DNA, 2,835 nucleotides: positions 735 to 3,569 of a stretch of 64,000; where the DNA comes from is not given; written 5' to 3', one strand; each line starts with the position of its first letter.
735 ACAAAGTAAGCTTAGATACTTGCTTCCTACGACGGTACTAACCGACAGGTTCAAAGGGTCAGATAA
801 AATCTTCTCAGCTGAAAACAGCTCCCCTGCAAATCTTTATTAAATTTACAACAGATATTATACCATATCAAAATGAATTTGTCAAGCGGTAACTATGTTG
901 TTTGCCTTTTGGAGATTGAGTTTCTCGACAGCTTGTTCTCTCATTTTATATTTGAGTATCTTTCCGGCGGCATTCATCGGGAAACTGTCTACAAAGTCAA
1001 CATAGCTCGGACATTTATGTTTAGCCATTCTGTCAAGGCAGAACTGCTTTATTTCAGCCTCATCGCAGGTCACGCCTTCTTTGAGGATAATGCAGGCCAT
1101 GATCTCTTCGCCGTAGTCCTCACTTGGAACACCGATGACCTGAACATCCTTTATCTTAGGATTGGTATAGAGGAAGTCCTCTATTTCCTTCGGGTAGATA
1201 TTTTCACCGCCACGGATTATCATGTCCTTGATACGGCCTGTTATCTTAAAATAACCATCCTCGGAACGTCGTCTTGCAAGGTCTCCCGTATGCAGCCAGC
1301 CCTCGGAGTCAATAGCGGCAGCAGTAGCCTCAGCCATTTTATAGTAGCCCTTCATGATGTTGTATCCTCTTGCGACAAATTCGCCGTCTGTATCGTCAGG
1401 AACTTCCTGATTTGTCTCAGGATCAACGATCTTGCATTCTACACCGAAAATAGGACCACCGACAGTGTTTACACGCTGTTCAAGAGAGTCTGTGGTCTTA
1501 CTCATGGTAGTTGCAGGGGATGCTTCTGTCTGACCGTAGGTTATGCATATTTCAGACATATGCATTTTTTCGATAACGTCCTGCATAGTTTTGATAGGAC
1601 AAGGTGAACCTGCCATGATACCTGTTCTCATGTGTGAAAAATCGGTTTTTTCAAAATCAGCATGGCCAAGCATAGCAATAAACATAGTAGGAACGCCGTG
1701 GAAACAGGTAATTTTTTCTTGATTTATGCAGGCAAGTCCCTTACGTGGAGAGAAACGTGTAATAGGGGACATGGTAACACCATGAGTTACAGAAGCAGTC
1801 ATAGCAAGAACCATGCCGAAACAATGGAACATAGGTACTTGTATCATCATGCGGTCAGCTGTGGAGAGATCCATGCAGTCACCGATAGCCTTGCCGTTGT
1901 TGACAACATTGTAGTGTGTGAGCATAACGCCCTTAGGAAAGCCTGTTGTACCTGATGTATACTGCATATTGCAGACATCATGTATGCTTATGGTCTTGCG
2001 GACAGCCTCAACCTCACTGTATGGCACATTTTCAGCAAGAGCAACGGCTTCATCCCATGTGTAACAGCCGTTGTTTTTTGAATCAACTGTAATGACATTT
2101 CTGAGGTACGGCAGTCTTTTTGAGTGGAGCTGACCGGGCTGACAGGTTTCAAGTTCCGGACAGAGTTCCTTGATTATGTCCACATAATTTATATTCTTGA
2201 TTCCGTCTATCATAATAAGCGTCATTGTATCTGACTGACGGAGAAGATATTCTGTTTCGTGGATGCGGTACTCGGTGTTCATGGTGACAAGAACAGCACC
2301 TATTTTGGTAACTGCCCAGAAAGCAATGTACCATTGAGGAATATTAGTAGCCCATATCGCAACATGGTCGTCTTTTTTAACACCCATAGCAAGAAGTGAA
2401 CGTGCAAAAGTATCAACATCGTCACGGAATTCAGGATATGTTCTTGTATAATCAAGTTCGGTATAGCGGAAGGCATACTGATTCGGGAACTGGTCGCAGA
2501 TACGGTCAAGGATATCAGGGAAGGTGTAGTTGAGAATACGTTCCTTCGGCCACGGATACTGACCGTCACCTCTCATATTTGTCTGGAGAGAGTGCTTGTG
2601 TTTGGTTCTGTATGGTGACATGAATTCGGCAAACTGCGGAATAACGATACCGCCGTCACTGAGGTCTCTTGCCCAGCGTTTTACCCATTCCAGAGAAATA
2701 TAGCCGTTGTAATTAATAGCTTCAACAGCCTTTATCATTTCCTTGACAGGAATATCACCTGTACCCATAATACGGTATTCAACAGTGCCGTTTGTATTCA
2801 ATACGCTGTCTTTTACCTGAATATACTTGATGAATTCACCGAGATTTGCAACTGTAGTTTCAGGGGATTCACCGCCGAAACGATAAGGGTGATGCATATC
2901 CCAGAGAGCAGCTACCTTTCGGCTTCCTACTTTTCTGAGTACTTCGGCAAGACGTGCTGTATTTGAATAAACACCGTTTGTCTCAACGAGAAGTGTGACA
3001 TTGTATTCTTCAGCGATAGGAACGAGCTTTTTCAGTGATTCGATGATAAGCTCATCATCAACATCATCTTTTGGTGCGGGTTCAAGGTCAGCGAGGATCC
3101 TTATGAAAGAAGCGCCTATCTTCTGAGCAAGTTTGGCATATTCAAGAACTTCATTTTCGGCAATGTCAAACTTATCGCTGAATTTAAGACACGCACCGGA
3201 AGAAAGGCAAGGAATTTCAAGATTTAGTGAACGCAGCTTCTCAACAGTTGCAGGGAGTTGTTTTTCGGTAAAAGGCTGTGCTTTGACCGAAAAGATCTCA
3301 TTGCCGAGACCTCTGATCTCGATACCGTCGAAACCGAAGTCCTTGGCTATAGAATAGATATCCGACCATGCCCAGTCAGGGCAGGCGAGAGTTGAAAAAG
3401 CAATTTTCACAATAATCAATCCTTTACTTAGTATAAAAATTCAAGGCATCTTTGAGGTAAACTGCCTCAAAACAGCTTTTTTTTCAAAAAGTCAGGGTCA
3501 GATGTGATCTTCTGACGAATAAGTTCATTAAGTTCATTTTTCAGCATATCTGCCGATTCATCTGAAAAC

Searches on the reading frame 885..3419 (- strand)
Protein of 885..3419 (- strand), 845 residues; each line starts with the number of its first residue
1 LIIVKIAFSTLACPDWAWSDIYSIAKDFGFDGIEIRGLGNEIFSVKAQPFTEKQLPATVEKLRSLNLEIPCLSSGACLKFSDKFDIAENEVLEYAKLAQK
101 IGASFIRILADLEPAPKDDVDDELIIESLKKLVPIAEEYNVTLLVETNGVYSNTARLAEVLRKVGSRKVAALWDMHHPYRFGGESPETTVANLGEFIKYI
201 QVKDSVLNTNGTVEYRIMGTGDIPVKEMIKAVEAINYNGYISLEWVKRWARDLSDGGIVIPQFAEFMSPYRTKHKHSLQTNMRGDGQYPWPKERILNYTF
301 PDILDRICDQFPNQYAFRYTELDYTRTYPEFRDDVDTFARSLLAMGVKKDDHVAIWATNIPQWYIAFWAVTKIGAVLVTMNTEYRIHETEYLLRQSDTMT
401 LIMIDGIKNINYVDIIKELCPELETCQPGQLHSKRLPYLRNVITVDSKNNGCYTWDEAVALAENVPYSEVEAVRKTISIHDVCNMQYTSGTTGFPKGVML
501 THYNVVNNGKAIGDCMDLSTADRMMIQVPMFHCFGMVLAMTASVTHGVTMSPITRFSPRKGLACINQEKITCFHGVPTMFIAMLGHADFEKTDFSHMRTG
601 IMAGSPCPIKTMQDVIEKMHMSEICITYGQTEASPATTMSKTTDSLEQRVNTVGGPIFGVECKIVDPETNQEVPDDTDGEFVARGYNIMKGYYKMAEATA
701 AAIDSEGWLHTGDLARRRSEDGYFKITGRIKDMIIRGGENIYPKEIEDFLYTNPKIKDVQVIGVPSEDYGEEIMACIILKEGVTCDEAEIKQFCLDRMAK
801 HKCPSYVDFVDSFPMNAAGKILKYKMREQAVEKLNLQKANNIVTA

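Call 24: search_protein_families(library=pfam, proteins=[window:885-3419:-], max_evalue=0.001)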
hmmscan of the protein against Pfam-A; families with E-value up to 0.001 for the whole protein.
window:885-3419:- (845 aa): 3 families
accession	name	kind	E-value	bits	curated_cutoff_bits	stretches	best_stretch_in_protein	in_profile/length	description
PF00501.34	AMP-binding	-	2.8e-90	303.4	29.9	1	305-693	2-384/384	AMP-binding enzyme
PF01261.30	AP_endonuc_2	-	1.1e-27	97.8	31.1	1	24-248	3-232/249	Xylose isomerase-like TIM barrel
PF13193.12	AMP-binding_C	-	3.2e-16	60.4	24.5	1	745-820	1-76/76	AMP-binding enzyme C-terminal domain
